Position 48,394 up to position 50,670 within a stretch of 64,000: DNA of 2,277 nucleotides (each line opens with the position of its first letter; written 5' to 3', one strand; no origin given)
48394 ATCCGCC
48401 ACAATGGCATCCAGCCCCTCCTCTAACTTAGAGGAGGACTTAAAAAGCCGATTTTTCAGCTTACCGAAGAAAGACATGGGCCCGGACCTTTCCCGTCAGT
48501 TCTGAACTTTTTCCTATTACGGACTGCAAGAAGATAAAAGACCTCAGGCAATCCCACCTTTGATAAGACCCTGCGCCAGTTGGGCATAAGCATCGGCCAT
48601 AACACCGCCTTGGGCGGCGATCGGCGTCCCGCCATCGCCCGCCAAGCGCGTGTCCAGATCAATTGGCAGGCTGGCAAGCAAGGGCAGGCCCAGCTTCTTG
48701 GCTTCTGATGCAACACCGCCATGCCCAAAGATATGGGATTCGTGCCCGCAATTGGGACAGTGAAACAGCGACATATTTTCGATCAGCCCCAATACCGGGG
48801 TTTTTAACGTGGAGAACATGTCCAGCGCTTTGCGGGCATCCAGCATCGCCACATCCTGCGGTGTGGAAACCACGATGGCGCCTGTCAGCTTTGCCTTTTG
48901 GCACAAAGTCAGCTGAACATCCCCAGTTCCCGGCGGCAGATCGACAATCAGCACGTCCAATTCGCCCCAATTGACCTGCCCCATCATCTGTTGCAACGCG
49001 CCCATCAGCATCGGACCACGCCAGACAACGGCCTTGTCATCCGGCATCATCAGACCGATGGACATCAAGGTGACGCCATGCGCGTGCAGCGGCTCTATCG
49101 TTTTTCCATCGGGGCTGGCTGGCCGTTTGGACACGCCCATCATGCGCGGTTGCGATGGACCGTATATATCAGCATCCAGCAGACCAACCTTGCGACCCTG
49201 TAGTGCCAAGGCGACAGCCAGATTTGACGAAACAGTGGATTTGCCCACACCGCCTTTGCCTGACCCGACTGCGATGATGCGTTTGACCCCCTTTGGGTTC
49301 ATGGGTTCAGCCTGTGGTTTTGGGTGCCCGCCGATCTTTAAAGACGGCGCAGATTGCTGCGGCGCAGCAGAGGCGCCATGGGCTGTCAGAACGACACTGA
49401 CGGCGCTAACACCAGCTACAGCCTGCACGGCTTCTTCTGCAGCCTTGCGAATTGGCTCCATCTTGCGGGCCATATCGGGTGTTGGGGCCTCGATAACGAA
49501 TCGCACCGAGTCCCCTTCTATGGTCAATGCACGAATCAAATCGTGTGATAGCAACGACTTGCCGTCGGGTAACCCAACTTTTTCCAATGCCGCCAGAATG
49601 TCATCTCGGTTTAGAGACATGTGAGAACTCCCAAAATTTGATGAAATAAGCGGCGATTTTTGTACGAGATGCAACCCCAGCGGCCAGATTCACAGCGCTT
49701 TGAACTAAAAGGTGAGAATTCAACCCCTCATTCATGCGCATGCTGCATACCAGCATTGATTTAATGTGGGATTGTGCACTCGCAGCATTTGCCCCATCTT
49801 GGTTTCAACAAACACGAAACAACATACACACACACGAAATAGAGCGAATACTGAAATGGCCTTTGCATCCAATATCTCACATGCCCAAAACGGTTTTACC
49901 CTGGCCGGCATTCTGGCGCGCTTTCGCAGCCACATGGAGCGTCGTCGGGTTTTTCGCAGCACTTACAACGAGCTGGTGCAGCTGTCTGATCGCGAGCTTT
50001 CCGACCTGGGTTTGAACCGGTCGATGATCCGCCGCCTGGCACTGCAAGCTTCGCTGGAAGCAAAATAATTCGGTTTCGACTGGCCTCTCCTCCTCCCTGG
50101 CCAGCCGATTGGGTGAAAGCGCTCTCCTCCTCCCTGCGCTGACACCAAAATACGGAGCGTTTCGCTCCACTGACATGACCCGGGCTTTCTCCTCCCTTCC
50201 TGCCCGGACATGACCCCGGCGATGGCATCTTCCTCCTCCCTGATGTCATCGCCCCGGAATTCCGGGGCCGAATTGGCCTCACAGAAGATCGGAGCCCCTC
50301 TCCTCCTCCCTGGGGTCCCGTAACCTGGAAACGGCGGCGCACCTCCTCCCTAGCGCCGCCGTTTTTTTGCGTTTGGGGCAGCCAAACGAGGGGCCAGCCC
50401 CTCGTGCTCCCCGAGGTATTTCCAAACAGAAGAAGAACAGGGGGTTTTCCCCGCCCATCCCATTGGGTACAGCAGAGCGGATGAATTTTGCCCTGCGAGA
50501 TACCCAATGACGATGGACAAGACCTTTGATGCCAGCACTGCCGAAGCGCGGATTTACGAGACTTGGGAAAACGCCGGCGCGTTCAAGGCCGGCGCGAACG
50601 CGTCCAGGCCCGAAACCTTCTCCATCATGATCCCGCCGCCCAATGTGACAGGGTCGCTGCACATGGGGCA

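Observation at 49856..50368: DUF1127 (CcaF1-like) gene followed by six hairpins that all display CUCCUCCC anti-Shine-Dalgarno loops (CcsR/cuckoo sRNA cluster)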

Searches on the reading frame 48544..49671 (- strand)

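Call 7: search_protein_families(library=pfam, proteins=[window:48544-49671:-], max_evalue=0.01)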
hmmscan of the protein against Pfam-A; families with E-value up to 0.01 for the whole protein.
window:48544-49671:- (375 aa): 10 families
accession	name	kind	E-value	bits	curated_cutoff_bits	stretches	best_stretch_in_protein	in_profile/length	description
PF10609.15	ParA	-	9.1e-97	323.7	27.1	1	129-367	2-243/246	NUBPL iron-transfer P-loop NTPase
PF01883.24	FeS_assembly_P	-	7e-18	65.1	23.5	1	22-93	1-73/73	Iron-sulfur cluster assembly protein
PF01656.29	CbiA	-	5.2e-13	49.5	25.4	1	133-297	1-79/125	CobQ/CobB/MinD/ParA nucleotide binding domain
PF13614.12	AAA_31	-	6.5e-10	39.7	27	1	131-169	2-40/177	AAA domain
PF09140.17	MipZ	-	4.7e-08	33.1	20.7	1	132-249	2-110/262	ATPase MipZ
PF02374.21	ArsA_ATPase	-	7.4e-07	29.1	24.3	1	132-168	3-38/305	Anion-transporting ATPase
PF00142.24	Fer4_NifH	-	0.00012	22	25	1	133-168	3-37/271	4Fe-4S iron sulfur cluster binding proteins, NifH/frxC family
PF16575.11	CLP1_P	-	0.0035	17.6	26.6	1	138-170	1-33/188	mRNA cleavage and polyadenylation factor CLP1 P-loop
PF07015.17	VirC1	-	0.0035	17.1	24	1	132-169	3-40/231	VirC1 protein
PF13481.12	AAA_25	-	0.0036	17.4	27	0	135-162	37-63/195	AAA domain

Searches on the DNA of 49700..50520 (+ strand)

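Call 4: search_rna_families(source=window, start=49700, end=50520, threshold=evalue, max_evalue=10, show_alignments=8)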
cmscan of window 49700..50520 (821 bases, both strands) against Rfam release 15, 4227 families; matches with E-value up to 10: 16.
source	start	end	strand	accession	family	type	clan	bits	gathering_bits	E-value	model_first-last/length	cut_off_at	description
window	50211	50368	+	RF02344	ar14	Gene; sRNA;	-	58.3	58.8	7.1e-10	1-123/123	no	Alphaproteobacterial ar14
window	50070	50173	+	RF02344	ar14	Gene; sRNA;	-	45.8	58.8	4.1e-07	1-123/123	no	Alphaproteobacterial ar14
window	50284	50367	+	RF02791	CcsR1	Gene; sRNA;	-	36.5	65.3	3.8e-07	1-83/83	no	Conserved CCUCCUCCC motif stress-induced RNA 1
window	50247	50367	+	RF02342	ar7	Gene; sRNA;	-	26.3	60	0.0046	1-145/145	no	Alphaproteobacterial sRNA ar7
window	50073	50151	+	RF02791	CcsR1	Gene; sRNA;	-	22.8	65.3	0.0044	1-83/83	no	Conserved CCUCCUCCC motif stress-induced RNA 1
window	50185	50257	+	RF02791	CcsR1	Gene; sRNA;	-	22.3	65.3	0.0061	1-83/83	no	Conserved CCUCCUCCC motif stress-induced RNA 1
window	50290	50368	+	RF02241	Xoo2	Gene; sRNA;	-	21.5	45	0.11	1-78/78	no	Xanthomonadaceae sRNA Xoo2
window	50294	50368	+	RF02837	anti-hemB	Gene; sRNA;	-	21.2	49.5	0.02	1-81/81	no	Burkholderia RNA 7 (anti-hemB)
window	50261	50389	+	RF01773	rpsL_pseudo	Cis-reg; leader;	-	18.6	70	0.3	1-128/128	no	Pseudomonas rpsL leader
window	50286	50369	+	RF02833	Scr3202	Gene; sRNA;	-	18.6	52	5.1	1-95/95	no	Streptomyces RNA 3202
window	50296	50376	+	RF00519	suhB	Gene; sRNA;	CL00108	17.1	41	0.84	1-77/77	no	Makes More Granules Regulator RNA (mmgR)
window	50081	50103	-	RF00606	SNORD93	Gene; snRNA; snoRNA; CD-box;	-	16.3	60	6.3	1-74/74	no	Small nucleolar RNA SNORD93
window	50259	50311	-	RF01124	sR36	Gene; snRNA; snoRNA; CD-box;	-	15.7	55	0.26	1-55/55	no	Small nucleolar RNA sR36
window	50440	50471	-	RF02975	DUF3800-XI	Gene; sRNA;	-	15.5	37.8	0.85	1-48/48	no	DUF3800-XI RNA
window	49980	50029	+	RF02292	TtnuCD16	Gene; snRNA; snoRNA; CD-box;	-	13.1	75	8.6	1-58/58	no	Tetrahymena snoRNA TtnuCD16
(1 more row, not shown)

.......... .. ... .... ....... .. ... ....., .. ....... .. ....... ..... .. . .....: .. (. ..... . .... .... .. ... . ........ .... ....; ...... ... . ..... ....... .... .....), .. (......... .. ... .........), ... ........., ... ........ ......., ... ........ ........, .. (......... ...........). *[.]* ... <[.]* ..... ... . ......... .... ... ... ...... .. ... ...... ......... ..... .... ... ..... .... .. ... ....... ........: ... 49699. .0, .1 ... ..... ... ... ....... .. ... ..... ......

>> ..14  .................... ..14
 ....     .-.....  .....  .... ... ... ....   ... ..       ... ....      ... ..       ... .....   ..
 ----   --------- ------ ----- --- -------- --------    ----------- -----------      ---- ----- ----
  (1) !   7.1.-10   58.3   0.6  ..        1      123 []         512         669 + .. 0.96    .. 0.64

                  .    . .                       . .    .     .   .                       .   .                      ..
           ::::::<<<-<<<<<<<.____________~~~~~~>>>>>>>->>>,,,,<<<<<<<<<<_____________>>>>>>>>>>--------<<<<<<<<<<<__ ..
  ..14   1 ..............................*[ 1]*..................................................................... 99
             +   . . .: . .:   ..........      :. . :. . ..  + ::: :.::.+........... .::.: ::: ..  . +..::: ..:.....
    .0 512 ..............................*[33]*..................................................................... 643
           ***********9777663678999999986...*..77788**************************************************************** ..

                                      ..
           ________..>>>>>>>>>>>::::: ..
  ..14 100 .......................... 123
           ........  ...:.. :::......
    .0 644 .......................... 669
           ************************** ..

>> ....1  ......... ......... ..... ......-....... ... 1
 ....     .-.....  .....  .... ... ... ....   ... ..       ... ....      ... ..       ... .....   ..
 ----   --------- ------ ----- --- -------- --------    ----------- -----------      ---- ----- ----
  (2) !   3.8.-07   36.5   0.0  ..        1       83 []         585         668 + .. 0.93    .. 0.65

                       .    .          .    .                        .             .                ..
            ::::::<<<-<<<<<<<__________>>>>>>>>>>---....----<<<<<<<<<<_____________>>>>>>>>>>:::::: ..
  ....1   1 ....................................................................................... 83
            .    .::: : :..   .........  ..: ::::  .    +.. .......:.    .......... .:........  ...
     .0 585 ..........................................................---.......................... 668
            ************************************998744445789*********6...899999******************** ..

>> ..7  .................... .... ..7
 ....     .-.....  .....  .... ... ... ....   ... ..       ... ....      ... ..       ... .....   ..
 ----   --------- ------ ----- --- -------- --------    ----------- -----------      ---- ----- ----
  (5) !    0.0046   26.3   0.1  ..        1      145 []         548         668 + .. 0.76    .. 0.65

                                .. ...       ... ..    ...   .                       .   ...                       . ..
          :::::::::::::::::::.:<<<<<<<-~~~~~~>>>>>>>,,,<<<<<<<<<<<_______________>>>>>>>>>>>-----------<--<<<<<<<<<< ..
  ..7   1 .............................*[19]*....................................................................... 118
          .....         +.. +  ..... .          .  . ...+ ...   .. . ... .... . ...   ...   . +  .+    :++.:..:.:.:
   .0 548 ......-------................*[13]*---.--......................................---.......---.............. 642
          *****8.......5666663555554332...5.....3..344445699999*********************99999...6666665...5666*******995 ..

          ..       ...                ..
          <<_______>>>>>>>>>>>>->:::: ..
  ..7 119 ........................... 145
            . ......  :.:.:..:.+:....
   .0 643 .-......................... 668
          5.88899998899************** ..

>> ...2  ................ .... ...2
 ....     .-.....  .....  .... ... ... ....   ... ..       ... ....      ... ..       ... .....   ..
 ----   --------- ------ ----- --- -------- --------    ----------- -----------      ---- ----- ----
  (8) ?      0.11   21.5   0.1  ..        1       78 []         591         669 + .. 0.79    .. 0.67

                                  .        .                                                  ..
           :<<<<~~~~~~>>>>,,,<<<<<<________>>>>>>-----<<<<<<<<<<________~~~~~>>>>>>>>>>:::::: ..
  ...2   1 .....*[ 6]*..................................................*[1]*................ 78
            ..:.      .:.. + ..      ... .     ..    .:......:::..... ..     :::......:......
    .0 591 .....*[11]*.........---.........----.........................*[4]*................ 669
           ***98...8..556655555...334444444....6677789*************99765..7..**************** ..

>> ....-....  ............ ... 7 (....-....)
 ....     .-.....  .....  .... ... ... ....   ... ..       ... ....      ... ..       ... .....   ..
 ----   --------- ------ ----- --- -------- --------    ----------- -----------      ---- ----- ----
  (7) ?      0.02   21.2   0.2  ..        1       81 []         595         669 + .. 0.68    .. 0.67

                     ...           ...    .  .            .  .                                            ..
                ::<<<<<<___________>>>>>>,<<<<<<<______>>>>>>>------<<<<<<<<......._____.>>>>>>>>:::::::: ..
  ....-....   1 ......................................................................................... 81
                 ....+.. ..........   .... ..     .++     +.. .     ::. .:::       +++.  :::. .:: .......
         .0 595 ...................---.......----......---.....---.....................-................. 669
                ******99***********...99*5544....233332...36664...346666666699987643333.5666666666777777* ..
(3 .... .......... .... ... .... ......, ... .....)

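Call 43: build_rna_model(alignment_id=A1)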
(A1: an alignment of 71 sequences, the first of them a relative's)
Model R1 built from alignment A1 (71 sequences, 102 columns); structure: RNAalifold consensus.
model positions 90; base pairs 10; branch points 0; effective number of sequences 6.2; information 0.633 bits per position. Calibrated on 0.2 Mb of random sequence (short: E-values are rough).
structure used (alignment columns):
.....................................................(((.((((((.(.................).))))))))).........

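Call 44: search_with_rna_model(model_id=R1, source=window, max_evalue=1, show_alignments=3)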
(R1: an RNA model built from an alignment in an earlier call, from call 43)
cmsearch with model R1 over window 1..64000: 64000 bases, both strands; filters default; matches with E-value up to 1: 5.
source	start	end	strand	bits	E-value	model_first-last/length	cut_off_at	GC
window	50281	50370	+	63.8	4.1e-12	1-90/90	no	0.64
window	50170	50260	+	46.5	1.7e-08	1-90/90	no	0.63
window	50068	50153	+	44.5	4.5e-08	1-90/90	no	0.59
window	8830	8907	-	12.1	0.28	1-90/90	no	0.6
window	50323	50412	-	11.8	0.31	1-90/90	no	0.68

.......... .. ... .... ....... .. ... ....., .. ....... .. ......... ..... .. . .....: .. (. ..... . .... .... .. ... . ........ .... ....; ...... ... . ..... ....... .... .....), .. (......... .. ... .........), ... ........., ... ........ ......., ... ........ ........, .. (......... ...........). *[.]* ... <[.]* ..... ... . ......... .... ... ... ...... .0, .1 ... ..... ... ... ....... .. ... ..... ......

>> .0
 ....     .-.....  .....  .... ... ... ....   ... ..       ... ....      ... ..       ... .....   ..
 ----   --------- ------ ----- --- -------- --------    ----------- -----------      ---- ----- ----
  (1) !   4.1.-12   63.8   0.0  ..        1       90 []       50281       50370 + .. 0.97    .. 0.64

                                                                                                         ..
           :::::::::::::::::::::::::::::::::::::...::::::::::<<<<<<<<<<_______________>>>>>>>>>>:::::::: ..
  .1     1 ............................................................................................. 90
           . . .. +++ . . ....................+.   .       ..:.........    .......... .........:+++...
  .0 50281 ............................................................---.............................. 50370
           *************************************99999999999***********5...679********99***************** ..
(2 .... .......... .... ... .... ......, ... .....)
